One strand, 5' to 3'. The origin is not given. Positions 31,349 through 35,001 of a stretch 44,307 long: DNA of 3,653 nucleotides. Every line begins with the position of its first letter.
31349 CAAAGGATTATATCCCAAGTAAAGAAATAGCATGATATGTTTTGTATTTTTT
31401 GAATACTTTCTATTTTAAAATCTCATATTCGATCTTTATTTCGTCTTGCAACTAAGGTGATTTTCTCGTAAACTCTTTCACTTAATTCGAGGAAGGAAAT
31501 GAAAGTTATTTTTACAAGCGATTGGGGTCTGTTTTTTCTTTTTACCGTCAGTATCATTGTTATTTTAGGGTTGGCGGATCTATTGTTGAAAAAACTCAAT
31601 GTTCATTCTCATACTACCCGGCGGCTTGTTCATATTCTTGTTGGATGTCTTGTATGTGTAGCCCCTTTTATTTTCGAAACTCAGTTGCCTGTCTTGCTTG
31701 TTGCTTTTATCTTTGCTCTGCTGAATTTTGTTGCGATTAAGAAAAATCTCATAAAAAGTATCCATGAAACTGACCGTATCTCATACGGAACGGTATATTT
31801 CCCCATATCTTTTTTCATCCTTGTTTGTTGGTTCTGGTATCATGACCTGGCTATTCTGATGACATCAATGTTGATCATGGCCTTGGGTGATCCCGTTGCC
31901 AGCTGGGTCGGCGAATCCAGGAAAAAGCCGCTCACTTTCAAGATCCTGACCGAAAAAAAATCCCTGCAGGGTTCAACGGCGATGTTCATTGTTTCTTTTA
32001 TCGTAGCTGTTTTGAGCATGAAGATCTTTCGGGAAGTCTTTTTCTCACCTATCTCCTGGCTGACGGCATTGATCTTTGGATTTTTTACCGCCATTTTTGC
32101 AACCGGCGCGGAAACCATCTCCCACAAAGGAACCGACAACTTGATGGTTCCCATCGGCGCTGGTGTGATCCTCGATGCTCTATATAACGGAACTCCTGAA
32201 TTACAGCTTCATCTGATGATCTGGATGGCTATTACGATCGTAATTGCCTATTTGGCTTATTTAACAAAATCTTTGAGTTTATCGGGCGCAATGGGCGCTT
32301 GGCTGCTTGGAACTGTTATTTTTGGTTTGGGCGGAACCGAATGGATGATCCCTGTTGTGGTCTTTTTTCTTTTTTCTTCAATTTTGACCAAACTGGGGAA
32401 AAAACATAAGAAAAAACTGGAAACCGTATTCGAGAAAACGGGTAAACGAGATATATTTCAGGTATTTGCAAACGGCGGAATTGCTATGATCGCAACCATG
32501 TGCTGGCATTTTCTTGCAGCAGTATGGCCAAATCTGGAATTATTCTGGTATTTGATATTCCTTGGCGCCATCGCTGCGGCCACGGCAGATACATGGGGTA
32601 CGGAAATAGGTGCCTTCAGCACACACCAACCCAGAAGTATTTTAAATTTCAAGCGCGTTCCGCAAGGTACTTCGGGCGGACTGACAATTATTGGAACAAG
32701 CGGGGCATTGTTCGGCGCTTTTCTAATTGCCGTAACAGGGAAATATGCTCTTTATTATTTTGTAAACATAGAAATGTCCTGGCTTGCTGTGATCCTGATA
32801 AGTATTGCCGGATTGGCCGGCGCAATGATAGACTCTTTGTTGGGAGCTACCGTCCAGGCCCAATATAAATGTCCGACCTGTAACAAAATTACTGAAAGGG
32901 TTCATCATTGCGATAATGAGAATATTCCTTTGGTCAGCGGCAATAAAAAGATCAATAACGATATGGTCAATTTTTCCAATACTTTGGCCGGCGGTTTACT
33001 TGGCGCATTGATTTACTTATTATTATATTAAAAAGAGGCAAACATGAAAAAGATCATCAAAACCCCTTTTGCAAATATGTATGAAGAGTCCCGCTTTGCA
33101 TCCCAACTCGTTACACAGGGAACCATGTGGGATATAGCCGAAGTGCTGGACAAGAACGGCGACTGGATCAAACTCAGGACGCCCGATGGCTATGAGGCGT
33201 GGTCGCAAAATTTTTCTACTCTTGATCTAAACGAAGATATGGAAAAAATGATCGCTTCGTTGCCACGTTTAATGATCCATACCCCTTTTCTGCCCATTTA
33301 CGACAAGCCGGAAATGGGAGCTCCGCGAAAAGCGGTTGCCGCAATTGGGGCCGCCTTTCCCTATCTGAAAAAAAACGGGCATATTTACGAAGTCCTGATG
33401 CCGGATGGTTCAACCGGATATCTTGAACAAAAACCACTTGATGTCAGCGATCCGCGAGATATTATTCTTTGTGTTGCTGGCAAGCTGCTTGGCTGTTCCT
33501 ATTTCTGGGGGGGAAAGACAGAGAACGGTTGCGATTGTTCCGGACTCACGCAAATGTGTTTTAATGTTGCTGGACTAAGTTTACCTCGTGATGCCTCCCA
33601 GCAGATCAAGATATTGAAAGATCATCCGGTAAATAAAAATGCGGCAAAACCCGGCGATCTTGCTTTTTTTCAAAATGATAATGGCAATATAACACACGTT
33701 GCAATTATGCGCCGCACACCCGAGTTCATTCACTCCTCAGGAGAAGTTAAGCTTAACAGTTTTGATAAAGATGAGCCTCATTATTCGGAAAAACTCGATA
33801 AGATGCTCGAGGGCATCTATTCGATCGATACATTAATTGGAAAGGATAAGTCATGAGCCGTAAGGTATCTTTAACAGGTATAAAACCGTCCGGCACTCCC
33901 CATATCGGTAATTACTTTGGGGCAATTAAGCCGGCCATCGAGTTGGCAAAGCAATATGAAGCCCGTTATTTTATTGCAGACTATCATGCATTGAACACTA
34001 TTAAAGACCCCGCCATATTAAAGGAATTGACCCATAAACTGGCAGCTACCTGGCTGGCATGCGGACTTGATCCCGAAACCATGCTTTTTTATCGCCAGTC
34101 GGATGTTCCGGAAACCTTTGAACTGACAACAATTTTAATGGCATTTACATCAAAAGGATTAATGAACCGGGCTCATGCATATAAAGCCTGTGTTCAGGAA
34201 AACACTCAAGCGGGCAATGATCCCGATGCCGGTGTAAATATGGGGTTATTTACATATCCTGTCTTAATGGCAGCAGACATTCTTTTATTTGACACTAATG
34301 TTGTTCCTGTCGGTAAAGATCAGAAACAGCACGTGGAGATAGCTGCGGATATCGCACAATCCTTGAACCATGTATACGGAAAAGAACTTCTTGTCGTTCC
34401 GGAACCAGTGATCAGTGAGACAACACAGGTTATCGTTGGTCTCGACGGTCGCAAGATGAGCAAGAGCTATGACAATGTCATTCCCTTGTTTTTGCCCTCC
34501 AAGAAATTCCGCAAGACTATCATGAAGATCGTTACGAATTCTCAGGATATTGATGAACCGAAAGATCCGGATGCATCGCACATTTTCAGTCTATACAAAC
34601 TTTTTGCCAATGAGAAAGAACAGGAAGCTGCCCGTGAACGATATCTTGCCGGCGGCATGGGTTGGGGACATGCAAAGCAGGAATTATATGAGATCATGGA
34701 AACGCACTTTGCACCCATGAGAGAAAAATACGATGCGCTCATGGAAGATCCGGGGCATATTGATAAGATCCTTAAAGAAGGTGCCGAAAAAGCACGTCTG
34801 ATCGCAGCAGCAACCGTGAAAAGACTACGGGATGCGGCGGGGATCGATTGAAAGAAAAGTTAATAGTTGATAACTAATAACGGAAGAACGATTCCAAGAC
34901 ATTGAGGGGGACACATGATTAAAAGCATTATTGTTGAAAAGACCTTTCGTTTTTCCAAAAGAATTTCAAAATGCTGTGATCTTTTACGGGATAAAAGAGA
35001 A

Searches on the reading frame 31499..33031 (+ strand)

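Call 56: search_protein_families(library=pfam, proteins=[window:31499-33031:+], max_evalue=0.00001)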
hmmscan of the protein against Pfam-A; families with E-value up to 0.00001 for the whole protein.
window:31499-33031:+ (510 aa): 1 family
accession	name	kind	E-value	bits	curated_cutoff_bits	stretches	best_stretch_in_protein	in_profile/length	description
PF01940.21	DUF92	-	1.3e-70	238.1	27.5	1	245-498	2-250/251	Integral membrane protein DUF92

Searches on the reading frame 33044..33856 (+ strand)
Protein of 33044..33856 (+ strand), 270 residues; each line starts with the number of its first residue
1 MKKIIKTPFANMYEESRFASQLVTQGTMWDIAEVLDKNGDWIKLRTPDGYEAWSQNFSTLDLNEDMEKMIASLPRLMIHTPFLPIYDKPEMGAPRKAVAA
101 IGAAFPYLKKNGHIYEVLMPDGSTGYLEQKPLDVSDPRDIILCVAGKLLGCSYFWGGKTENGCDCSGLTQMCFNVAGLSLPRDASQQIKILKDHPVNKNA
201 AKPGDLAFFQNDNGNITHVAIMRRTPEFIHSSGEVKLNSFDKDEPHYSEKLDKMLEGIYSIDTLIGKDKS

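Call 56: search_protein_families(library=pfam, proteins=[window:33044-33856:+], max_evalue=0.00001)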
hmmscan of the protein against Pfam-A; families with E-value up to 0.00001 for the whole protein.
window:33044-33856:+ (270 aa): 3 families
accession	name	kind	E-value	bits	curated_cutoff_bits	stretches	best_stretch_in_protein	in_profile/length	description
PF00877.26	NLPC_P60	-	9e-22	77.5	23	1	151-249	2-98/105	NlpC/P60 family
PF18348.7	SH3_16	-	5.8e-07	29.6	25.8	0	13-53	2-43/49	Bacterial dipeptidyl-peptidase Sh3 domain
PF08239.17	SH3_3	-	2.5e-06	28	27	0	10-53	3-47/54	Bacterial SH3 domain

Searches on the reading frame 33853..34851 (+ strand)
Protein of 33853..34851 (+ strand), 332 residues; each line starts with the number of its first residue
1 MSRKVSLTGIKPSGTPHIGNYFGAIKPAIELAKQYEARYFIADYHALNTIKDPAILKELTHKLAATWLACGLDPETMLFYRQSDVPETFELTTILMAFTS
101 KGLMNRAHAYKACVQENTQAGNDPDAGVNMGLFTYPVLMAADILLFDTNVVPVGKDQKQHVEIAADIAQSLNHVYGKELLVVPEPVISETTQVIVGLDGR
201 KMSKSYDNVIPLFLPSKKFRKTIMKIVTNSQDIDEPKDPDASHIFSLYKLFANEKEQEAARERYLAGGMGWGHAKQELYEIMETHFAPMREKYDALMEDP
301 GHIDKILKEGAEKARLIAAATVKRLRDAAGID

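Call 56: search_protein_families(library=pfam, proteins=[window:33853-34851:+], max_evalue=0.00001)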
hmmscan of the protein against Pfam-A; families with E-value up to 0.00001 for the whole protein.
window:33853-34851:+ (332 aa): 1 family
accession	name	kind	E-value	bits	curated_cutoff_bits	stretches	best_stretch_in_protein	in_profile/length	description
PF00579.31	tRNA-synt_1b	-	3.9e-55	187.7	21.1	1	7-286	9-291/292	tRNA synthetases class I (W and Y)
